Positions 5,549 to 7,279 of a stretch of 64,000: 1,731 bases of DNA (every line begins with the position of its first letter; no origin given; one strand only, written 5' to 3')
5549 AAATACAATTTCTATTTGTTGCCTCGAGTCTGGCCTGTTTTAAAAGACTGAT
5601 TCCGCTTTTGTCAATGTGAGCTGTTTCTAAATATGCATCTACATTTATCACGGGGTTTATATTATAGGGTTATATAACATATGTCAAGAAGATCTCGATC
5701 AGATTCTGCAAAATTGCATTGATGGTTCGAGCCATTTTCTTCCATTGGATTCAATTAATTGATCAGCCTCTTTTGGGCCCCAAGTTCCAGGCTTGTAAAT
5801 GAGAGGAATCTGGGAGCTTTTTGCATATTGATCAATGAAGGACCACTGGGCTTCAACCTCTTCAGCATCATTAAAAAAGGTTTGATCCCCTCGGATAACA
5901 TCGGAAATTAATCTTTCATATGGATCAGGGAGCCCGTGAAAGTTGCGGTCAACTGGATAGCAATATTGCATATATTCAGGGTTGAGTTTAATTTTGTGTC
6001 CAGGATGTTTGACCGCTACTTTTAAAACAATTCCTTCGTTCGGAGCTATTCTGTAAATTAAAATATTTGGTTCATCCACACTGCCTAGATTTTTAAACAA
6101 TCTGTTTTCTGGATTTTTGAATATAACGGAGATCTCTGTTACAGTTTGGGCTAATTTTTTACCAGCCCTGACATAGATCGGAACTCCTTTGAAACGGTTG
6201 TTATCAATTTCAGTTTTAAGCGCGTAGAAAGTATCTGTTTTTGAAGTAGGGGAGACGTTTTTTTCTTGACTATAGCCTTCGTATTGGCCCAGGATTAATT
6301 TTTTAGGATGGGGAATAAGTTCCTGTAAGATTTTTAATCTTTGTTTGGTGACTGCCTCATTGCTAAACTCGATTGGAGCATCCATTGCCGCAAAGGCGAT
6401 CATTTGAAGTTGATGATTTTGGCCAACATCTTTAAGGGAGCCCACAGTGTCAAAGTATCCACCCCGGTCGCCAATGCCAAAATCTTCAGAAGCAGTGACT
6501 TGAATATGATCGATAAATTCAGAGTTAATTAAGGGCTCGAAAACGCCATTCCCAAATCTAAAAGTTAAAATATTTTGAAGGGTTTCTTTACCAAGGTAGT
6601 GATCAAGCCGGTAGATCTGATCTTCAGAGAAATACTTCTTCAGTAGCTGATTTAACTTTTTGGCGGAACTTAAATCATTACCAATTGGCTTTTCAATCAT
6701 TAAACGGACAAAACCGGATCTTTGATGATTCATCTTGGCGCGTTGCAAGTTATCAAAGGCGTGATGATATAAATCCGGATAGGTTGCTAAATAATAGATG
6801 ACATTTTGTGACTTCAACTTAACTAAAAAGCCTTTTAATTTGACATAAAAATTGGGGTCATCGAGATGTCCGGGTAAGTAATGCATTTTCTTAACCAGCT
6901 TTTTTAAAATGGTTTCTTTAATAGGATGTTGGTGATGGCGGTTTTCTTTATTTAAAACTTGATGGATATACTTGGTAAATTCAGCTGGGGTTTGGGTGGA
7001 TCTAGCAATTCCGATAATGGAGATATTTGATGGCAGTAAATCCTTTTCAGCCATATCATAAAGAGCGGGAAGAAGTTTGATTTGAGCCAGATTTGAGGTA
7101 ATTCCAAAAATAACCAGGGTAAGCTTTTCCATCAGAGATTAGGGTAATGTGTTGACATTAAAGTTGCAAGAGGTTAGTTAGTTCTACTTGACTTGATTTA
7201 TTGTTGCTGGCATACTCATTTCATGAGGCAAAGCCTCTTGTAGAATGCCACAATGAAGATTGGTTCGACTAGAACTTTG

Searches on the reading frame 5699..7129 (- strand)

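Call 21: search_protein_families(library=pfam, proteins=[window:5699-7129:-], max_evalue=0.00001)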
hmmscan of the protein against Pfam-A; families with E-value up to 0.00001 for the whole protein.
window:5699-7129:- (476 aa): 2 families
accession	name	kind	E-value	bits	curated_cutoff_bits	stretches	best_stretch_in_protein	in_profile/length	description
PF02781.21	G6PD_C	-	1.8e-89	300.2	27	1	188-466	1-295/296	Glucose-6-phosphate dehydrogenase, C-terminal domain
PF00479.28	G6PD_N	-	5.9e-53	180.7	22.1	1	6-186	1-183/183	Glucose-6-phosphate dehydrogenase, NAD binding domain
